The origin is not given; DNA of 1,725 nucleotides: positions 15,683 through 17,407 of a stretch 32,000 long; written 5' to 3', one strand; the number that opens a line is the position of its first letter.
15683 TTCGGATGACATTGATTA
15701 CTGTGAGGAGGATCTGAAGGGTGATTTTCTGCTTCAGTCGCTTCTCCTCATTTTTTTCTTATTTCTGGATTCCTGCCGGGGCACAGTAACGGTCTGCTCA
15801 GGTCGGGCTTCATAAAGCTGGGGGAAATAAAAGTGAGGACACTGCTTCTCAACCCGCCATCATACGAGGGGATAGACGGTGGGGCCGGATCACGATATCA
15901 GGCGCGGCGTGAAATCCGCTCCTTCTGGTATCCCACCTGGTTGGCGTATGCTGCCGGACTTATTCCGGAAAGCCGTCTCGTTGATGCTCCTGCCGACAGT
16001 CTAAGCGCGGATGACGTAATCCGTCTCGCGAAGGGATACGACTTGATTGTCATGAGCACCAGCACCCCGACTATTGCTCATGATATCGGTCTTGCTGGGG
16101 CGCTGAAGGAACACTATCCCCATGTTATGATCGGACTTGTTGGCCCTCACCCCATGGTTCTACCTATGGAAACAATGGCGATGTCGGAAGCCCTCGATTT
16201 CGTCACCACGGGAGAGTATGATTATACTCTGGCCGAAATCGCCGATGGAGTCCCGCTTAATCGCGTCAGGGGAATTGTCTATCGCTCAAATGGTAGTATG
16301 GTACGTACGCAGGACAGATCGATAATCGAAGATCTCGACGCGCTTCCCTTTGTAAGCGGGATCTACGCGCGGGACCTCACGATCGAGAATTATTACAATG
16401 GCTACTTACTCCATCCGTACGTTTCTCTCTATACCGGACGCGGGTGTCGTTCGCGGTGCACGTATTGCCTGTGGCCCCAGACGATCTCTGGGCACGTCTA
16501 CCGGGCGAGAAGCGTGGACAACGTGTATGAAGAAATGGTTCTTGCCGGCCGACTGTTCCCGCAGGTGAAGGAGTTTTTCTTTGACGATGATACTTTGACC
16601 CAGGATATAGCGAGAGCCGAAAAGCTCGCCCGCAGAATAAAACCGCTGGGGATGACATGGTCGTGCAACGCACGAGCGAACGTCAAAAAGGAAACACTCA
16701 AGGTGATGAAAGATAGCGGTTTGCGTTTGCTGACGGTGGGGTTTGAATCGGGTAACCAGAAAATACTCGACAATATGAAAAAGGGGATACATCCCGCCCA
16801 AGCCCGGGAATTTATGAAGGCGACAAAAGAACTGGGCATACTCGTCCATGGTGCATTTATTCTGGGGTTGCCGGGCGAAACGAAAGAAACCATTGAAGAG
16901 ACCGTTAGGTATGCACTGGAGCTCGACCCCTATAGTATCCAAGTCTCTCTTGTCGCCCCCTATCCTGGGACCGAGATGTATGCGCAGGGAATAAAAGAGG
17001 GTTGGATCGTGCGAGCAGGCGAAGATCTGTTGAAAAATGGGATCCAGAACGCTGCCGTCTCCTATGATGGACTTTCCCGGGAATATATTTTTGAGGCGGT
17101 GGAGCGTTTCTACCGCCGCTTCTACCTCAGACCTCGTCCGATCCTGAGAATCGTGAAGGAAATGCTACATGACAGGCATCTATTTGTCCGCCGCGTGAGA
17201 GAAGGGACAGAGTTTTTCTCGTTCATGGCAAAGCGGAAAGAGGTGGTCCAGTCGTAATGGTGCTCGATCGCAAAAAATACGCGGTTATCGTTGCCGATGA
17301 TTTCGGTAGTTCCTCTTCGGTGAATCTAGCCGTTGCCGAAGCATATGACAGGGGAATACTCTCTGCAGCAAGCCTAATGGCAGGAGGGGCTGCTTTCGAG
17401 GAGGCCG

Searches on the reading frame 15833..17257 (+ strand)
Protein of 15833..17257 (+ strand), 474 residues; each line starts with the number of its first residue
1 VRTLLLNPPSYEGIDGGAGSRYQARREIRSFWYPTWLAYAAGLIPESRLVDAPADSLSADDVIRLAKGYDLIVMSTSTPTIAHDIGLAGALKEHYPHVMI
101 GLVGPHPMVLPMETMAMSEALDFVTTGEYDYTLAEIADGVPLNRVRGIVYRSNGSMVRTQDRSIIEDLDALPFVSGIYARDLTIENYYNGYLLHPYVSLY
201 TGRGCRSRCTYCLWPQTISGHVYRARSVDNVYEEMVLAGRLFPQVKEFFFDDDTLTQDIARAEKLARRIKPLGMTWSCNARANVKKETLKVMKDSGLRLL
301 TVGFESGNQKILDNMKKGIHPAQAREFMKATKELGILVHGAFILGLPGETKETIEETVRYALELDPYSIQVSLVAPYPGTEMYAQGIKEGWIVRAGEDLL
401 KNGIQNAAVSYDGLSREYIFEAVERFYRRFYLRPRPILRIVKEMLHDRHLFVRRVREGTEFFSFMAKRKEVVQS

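Call 7: search_protein_families(library=pfam, proteins=[window:15833-17257:+])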
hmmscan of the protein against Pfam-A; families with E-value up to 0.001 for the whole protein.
window:15833-17257:+ (474 aa): 2 families
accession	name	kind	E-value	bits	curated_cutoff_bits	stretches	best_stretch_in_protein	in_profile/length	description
PF04055.27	Radical_SAM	-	6.6e-23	82.1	29.5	1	200-360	2-165/166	Radical SAM superfamily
PF02310.24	B12-binding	-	8.9e-09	35.7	32.1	1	27-136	7-120/121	B12 binding domain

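Call 9: find_related_loci(query=window:15833-17254:+, collection=genome_contigs, flank=4000)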
Query window:15833-17254:+ (474 aa) in genome_contigs; peptide patterns used: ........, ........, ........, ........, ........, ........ (x = any residue, [..] = any of these).
600 stretches matched a pattern (row limit reached: there are more); 593 encode a relative of the query (tblastn E <= 1e-3); the best 80 are kept; 80 distinct loci.
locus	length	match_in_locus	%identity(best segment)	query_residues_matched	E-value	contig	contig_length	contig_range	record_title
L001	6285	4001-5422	68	1-474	0e+0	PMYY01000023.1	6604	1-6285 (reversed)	MAG: Nitrospiraceae bacterium isolate fen_1308 73.20110800_E2M.9_contig_42396, whole genome shotgun sequence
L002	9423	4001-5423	74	1-474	0e+0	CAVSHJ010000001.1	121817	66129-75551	MAG: Thermodesulfovibrionales bacterium isolate MFD01299.bin.3.198 genome assembly, contig: contig_10127, whole genome s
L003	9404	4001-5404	58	2-470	0e+0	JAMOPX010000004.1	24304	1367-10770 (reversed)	MAG: Desulfobacterales bacterium isolate 4559-240_metabat2_scaf2bin.002 4559-240_scaffold_1013_c1, whole genome shotgun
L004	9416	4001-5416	62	1-469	0e+0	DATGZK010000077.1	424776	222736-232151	MAG TPA_asm: Myxococcota bacterium isolate SMAG_U10661 k141_1262776, whole genome shotgun sequence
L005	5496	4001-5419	60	2-468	0e+0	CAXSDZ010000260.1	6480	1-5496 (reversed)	MAG: uncultured Chthoniobacteraceae bacterium isolate private_X16_metawrap_bin.15 genome assembly, contig: private_X16_m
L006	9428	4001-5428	61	1-467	0e+0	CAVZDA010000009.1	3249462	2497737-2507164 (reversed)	MAG: uncultured delta proteobacterium isolate MFD00822.bin.2.186 genome assembly, contig: contig_47502, whole genome sho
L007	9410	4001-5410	57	1-469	0e+0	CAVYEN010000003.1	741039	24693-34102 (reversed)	MAG: Candidatus Eremiobacteraeota bacterium isolate MFD09603.bin.2.186 genome assembly, contig: contig_29018, whole geno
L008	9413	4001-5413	58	2-474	0e+0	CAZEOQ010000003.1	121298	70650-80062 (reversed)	MAG TPA_asm: uncultured Desulfobacterales bacterium isolate SRP141552_co1_90 genome assembly, contig: NODE_38_length_121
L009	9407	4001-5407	57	2-469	0e+0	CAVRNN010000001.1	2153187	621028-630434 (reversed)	MAG: Candidatus Eremiobacteraeota bacterium isolate MFD01248.bin.1.77 genome assembly, contig: contig_128, whole genome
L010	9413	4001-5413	55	3-470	0e+0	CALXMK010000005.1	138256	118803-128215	MAG: uncultured Verrucomicrobia bacterium isolate BRZ_CI__bin11 genome assembly, contig: BRZ_CI__NODE_165_length_138256_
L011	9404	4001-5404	57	2-470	0e+0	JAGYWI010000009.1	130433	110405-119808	MAG: Candidatus Magnetomicrobium cryptolimnococcus isolate XYC XYC_MTB_NODE_9_length_130433_cov_91.4231, whole genome sh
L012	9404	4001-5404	59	1-468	0e+0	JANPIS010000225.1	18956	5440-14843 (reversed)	MAG: Chthoniobacteraceae bacterium isolate VAR_61_metabat_521 VAR_61_k141_1729058, whole genome shotgun sequence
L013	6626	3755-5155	56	2-469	0e+0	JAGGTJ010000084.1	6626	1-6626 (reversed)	MAG: Deltaproteobacteria bacterium isolate AUK045 PB_MANV_045_c_000000000770, whole genome shotgun sequence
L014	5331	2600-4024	55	2-473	0e+0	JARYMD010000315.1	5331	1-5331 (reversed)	MAG: Verrucomicrobiota bacterium isolate A05DMB-I-23 NODE_315_length_5331_cov_3.931861, whole genome shotgun sequence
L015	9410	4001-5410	56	2-469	0e+0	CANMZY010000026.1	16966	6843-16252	MAG: Verrucomicrobiales bacterium isolate ZH-3nov15-120 genome assembly, contig: ZH-3nov15-C3904, whole genome shotgun s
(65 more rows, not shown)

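Call 14: find_encoding_contigs(protein=window:15833-17254:+, flank=3000, max_places=10)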
Protein window:15833-17254:+ (474 aa): 2 contigs read that carry it; 1 place shown.
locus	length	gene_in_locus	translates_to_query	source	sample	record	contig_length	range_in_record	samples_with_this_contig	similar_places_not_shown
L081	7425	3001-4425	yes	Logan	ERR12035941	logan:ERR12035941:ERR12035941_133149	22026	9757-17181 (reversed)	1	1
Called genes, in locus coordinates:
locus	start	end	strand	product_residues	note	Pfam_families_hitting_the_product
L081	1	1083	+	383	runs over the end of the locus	PF13506:Glyco_transf_21, PF13641:Glyco_tranf_2_3, PF13632:Glyco_trans_2_3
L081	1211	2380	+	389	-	PF01103:Omp85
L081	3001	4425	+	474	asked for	PF02310:B12-binding, PF04055:Radical_SAM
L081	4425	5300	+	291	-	PF04794:YdjC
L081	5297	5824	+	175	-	PF00892:EamA, PF05653:Mg_trans_NIPA (faint)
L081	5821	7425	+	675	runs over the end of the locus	PF00432:Prenyltrans (faint), PF07678:TED_complement (faint), PF13249:SQHop_cyclase_N, PF13243:SQHop_cyclase_C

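Call 15: find_homologous_proteins(query=window:15833-17254:+, max_evalue=1e-100)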
Query window:15833-17254:+ (474 aa): 7993 proteins with E <= 1e-100 among 8000 candidates; the best 120 are listed.
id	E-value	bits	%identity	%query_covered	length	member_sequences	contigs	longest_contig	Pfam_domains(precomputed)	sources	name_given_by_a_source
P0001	0.0e+0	1082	100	100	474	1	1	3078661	PF04055.28,PF02310.25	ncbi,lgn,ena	-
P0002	5.8e-293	990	91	100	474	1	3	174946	PF04055.28,PF02310.25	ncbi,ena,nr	ncbi:MAG TPA: hopanoid biosynthesis associated radical SAM protein HpnJ [Nitrospirota bacterium]|nr:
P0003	1.4e-292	988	91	100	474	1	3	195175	PF04055.28,PF02310.25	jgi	-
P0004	7.4e-289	976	89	100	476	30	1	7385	PF04055.28,PF02310.25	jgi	jgi:hopanoid biosynthesis associated radical SAM protein HpnJ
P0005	9.7e-288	972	89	100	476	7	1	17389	PF04055.28,PF02310.25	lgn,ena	-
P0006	3.2e-287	971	88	100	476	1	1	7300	PF04055.28,PF02310.25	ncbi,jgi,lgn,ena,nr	ncbi:MAG TPA: hopanoid biosynthesis associated radical SAM protein HpnJ [Nitrospirota bacterium]|nr:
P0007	1.7e-282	955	88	100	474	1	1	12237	PF04055.28,PF02310.25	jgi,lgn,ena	-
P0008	2.3e-282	955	88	100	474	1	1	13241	PF04055.28,PF02310.25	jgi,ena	-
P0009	2.5e-282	955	88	100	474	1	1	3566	PF04055.28,PF02310.25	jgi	-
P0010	5.9e-282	953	88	100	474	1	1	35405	PF04055.28,PF02310.25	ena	-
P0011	2.7e-281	951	87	100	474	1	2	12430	PF04055.28,PF02310.25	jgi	jgi:hopanoid biosynthesis associated radical SAM protein HpnJ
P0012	4.0e-278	941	86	100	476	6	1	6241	PF04055.28,PF02310.25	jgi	jgi:hopanoid biosynthesis associated radical SAM protein HpnJ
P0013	9.3e-278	940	86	100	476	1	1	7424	PF04055.28,PF02310.25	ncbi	-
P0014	2.5e-273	925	87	97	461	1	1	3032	PF04055.28,PF02310.25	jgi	jgi:hopanoid biosynthesis associated radical SAM protein HpnJ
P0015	1.8e-272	922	85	100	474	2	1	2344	PF04055.28,PF02310.25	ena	-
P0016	8.1e-271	917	83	100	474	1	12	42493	PF04055.28,PF02310.25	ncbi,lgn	-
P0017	7.0e-267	904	82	100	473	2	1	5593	PF04055.28,PF02310.25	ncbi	-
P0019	1.2e-261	886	80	100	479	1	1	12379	PF04055.28,PF02310.25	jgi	jgi:hopanoid biosynthesis associated radical SAM protein HpnJ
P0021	4.5e-256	868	79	100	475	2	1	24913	PF04055.28,PF02310.25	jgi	jgi:hopanoid biosynthesis associated radical SAM protein HpnJ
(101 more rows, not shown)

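Call 16: find_encoding_contigs(protein=P0002, flank=3000, max_places=3)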
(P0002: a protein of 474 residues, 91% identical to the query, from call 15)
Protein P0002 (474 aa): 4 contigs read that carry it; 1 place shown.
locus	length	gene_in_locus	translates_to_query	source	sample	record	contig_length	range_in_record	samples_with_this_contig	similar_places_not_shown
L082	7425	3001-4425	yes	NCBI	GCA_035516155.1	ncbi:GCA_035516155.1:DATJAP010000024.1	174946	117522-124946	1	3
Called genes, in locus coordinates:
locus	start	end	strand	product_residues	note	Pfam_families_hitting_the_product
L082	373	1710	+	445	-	-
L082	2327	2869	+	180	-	PF00293:NUDIX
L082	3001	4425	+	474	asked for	PF02310:B12-binding, PF04055:Radical_SAM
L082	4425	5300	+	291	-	PF04794:YdjC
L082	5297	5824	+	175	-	PF00892:EamA, PF05653:Mg_trans_NIPA (weak)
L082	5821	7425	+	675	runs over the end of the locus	PF00432:Prenyltrans (faint), PF07678:TED_complement (faint), PF13249:SQHop_cyclase_N, PF13243:SQHop_cyclase_C, PF13249:SQHop_cyclase_N (weak)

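Call 17: find_encoding_contigs(protein=P0003, flank=3000, max_places=3)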
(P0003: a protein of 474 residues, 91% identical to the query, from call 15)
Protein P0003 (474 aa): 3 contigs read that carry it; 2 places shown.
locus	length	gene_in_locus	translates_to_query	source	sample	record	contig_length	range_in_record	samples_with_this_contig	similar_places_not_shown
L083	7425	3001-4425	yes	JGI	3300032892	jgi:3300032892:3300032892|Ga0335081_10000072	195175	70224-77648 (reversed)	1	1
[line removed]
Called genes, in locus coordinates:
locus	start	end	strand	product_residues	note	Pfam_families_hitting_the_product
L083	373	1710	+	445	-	-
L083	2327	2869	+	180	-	PF00293:NUDIX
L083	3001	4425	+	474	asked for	PF02310:B12-binding, PF04055:Radical_SAM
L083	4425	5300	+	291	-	PF04794:YdjC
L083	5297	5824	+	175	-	PF00892:EamA, PF05653:Mg_trans_NIPA (weak)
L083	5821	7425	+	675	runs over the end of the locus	PF00432:Prenyltrans (faint), PF07678:TED_complement (faint), PF13249:SQHop_cyclase_N, PF13243:SQHop_cyclase_C, PF13249:SQHop_cyclase_N (weak)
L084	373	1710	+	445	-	-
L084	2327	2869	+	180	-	PF00293:NUDIX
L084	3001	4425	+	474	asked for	PF02310:B12-binding, PF04055:Radical_SAM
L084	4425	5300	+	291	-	PF04794:YdjC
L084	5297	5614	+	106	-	?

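Call 18: find_related_loci(query=window:15833-17254:+, collection=metagenome_contigs, flank=2500)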
Query window:15833-17254:+ (474 aa) in metagenome_contigs; peptide patterns used: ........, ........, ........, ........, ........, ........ (x = any residue, [..] = any of these).
600 stretches matched a pattern (row limit reached: there are more); 596 encode a relative of the query (tblastn E <= 1e-3); the best 80 are kept; 80 distinct loci.
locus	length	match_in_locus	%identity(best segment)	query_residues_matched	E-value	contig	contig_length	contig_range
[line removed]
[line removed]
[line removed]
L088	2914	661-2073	62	1-470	0e+0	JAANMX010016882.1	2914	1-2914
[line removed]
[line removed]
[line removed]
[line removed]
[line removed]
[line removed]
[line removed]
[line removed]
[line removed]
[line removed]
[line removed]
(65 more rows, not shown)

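Call 23: find_encoding_contigs(protein=P0005, flank=3000, max_places=2)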
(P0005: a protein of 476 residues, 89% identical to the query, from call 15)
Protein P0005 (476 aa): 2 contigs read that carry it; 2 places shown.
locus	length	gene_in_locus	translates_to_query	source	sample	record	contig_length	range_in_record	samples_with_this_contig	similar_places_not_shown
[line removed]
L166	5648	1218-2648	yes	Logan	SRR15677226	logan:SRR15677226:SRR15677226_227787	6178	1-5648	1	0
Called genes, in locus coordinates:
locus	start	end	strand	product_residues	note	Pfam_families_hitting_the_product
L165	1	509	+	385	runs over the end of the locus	PF13506:Glyco_transf_21, PF13641:Glyco_tranf_2_3, PF13632:Glyco_trans_2_3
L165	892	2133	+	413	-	PF01103:Omp85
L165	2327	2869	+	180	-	PF00293:NUDIX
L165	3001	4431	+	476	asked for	PF02310:B12-binding, PF04055:Radical_SAM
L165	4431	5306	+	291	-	PF04794:YdjC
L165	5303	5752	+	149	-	PF00892:EamA, PF05653:Mg_trans_NIPA (weak)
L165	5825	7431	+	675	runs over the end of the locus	PF00432:Prenyltrans (faint), PF13249:SQHop_cyclase_N, PF07678:TED_complement (faint), PF13243:SQHop_cyclase_C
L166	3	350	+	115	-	?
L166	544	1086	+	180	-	PF00293:NUDIX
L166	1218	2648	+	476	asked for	PF02310:B12-binding, PF04055:Radical_SAM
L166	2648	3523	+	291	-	PF04794:YdjC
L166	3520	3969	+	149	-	PF00892:EamA, PF05653:Mg_trans_NIPA (weak)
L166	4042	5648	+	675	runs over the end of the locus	PF00432:Prenyltrans (faint), PF13249:SQHop_cyclase_N, PF07678:TED_complement (faint), PF13243:SQHop_cyclase_C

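Call 24: find_encoding_contigs(protein=P0010, flank=3000, max_places=2)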
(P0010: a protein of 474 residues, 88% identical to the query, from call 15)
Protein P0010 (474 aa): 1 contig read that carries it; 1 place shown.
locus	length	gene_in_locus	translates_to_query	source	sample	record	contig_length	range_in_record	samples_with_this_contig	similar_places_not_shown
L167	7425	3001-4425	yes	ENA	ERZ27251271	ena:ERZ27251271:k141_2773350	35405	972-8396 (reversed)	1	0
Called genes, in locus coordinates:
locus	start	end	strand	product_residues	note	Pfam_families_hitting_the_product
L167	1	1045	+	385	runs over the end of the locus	PF13506:Glyco_transf_21, PF13641:Glyco_tranf_2_3, PF13632:Glyco_trans_2_3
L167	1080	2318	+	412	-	PF01103:Omp85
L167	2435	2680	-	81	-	-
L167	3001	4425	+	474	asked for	PF02310:B12-binding, PF04055:Radical_SAM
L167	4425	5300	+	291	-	PF04794:YdjC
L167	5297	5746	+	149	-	PF00892:EamA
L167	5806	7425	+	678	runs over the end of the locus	PF00432:Prenyltrans (faint), PF13249:SQHop_cyclase_N, PF13243:SQHop_cyclase_C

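Call 25: find_encoding_contigs(protein=P0016, flank=3000, max_places=2)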
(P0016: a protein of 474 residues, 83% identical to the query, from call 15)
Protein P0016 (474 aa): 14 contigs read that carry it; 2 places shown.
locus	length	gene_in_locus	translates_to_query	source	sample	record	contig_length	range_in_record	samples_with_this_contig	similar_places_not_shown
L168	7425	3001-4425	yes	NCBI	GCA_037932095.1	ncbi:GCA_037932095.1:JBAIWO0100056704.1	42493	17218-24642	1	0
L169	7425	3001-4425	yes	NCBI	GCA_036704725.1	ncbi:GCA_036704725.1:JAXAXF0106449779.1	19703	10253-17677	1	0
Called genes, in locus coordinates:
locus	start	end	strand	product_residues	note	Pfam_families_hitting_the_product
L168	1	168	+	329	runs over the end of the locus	PF01073:3Beta_HSD, PF01370:Epimerase, PF02719:Polysacc_synt_2, PF04321:RmlD_sub_bind, PF05368:NmrA (faint), PF13460:NAD_binding_10, PF16363:GDP_Man_Dehyd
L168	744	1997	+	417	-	PF01103:Omp85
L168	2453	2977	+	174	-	PF00293:NUDIX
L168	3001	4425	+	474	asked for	PF02310:B12-binding (weak), PF04055:Radical_SAM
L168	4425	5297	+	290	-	PF04794:YdjC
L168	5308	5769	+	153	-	PF00892:EamA, PF05653:Mg_trans_NIPA (weak)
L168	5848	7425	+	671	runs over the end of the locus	PF07678:TED_complement (faint), PF13249:SQHop_cyclase_N, PF13243:SQHop_cyclase_C, PF00432:Prenyltrans (weak)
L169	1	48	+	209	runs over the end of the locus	PF01850:PIN (faint)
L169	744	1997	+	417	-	PF01103:Omp85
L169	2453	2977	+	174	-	PF00293:NUDIX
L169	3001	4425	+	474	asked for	PF02310:B12-binding (weak), PF04055:Radical_SAM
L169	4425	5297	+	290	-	PF04794:YdjC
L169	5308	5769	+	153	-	PF00892:EamA, PF05653:Mg_trans_NIPA (weak)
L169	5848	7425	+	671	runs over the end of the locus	PF00432:Prenyltrans (faint), PF07678:TED_complement (faint), PF13249:SQHop_cyclase_N, PF13243:SQHop_cyclase_C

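Call 27: find_encoding_contigs(protein=P0007, flank=3000, max_places=2)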
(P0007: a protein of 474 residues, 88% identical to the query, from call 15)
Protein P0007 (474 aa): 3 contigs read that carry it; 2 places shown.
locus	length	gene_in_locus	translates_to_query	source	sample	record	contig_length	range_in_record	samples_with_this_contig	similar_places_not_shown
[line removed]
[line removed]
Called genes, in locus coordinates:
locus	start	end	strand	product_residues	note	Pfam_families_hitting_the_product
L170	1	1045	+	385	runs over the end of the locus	PF13506:Glyco_transf_21, PF13641:Glyco_tranf_2_3, PF13632:Glyco_trans_2_3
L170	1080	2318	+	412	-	PF01103:Omp85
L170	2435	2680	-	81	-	-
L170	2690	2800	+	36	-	-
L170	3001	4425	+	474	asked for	PF02310:B12-binding, PF04055:Radical_SAM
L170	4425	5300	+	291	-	PF04794:YdjC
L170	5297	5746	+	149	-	PF00892:EamA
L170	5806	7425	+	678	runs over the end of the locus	PF00432:Prenyltrans (faint), PF13249:SQHop_cyclase_N, PF13243:SQHop_cyclase_C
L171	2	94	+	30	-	?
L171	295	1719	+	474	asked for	PF02310:B12-binding, PF04055:Radical_SAM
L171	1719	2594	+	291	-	PF04794:YdjC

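Call 28: find_encoding_contigs(protein=P0011, flank=3000, max_places=2)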
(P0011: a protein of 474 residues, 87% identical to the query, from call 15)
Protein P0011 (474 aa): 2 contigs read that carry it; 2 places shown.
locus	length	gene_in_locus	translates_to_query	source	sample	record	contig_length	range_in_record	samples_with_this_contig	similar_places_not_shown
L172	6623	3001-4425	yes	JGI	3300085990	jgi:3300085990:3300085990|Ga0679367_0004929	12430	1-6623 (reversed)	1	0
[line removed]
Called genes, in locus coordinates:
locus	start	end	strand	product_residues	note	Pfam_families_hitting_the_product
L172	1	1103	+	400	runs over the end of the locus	PF13506:Glyco_transf_21, PF13641:Glyco_tranf_2_3, PF13632:Glyco_trans_2_3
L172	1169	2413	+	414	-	PF01103:Omp85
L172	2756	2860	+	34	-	-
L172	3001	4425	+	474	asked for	PF02310:B12-binding, PF04055:Radical_SAM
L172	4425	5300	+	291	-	PF04794:YdjC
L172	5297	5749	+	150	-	PF00892:EamA, PF05653:Mg_trans_NIPA (weak)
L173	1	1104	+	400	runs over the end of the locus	PF13506:Glyco_transf_21, PF13641:Glyco_tranf_2_3, PF13632:Glyco_trans_2_3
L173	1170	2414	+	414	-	PF01103:Omp85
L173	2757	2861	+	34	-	-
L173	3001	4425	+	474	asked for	PF02310:B12-binding, PF04055:Radical_SAM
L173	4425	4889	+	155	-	?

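Call 29: find_encoding_contigs(protein=P0013, flank=3000, max_places=2)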
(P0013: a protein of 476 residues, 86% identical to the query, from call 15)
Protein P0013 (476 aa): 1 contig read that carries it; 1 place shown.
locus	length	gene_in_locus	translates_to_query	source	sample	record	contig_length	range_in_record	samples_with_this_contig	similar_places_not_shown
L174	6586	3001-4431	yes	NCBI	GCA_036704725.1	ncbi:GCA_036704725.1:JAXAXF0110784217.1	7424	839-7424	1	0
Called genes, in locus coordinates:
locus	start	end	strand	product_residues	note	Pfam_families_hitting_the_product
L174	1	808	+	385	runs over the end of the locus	PF13506:Glyco_transf_21, PF13641:Glyco_tranf_2_3, PF13632:Glyco_trans_2_3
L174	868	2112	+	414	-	PF01103:Omp85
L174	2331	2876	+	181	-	PF00293:NUDIX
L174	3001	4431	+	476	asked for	PF02310:B12-binding, PF04055:Radical_SAM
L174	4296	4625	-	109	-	-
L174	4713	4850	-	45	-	-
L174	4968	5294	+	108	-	-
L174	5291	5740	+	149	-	PF00892:EamA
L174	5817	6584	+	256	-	?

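Call 30: search_protein_families(library=ncbifam, proteins=[L082:2327-2866:+, L168:2453-2974:+])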
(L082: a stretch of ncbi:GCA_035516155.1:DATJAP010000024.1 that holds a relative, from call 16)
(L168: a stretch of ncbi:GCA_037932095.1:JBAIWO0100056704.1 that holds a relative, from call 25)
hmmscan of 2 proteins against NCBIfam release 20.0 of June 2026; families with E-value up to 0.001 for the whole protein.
L082:2327-2866:+ (180 aa): 5 families
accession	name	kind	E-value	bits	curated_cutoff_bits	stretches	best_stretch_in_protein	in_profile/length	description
NF002995.0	PRK03759.1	equivalog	4.6e-34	117.7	127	1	2-171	3-171/185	isopentenyl-diphosphate Delta-isomerase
TIGR02150.1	IPP_isom_1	equivalog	4.8e-30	104.5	105.8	1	9-167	2-157/159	isopentenyl-diphosphate delta-isomerase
NF041653.1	Nud_hyd_Meth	equivalog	8e-13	48.5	300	1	8-169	2-157/170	Nudix hydrolase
NF011922.0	PRK15393.1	equivalog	6.9e-10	38.9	152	1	4-94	9-98/182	NUDIX hydrolase YfcD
NF006530.0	PRK08999.1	equivalog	4.6e-05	22.6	245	1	39-106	11-76/315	Nudix family hydrolase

L168:2453-2974:+ (174 aa): 5 families
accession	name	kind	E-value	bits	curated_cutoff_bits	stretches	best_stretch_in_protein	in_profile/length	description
NF002995.0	PRK03759.1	equivalog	5.3e-37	127.3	127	1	2-171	7-175/185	isopentenyl-diphosphate Delta-isomerase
TIGR02150.1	IPP_isom_1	equivalog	7.4e-32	110.4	105.8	1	5-163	2-157/159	isopentenyl-diphosphate delta-isomerase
NF041653.1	Nud_hyd_Meth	equivalog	2.8e-13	50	300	1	3-165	1-157/170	Nudix hydrolase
NF011922.0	PRK15393.1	equivalog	5.2e-11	42.5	152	1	2-99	11-107/182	NUDIX hydrolase YfcD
NF006530.0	PRK08999.1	equivalog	3.6e-06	26.3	245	1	35-122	11-94/315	Nudix family hydrolase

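Call 32: find_encoding_contigs(protein=P0019, flank=3000, max_places=2)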
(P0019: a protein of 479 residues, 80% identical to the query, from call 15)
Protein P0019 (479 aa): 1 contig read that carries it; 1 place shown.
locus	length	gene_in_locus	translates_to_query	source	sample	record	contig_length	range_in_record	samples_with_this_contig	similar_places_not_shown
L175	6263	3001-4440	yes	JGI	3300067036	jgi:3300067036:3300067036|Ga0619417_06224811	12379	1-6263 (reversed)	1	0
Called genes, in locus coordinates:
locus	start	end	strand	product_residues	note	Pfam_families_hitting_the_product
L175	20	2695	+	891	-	PF03176:MMPL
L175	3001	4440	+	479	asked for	PF02310:B12-binding, PF04055:Radical_SAM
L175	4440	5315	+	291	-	PF04794:YdjC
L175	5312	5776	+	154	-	PF00892:EamA, PF05653:Mg_trans_NIPA (weak)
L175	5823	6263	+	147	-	?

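Call 33: find_encoding_contigs(protein=P0021, flank=3000, max_places=2)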
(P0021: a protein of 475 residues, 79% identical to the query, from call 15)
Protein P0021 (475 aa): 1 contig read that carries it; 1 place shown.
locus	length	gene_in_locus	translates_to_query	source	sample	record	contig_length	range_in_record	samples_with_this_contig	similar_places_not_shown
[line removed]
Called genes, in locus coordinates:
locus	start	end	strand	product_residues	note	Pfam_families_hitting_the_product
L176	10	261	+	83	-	-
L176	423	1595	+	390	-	PF13506:Glyco_transf_21, PF00535:Glycos_transf_2, PF13641:Glyco_tranf_2_3, PF13632:Glyco_trans_2_3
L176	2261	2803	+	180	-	PF00293:NUDIX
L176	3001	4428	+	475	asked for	PF02310:B12-binding, PF04055:Radical_SAM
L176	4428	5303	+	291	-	PF04794:YdjC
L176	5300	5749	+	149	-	PF00892:EamA, PF05653:Mg_trans_NIPA (weak)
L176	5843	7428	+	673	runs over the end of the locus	PF00432:Prenyltrans (faint), PF13249:SQHop_cyclase_N, PF13243:SQHop_cyclase_C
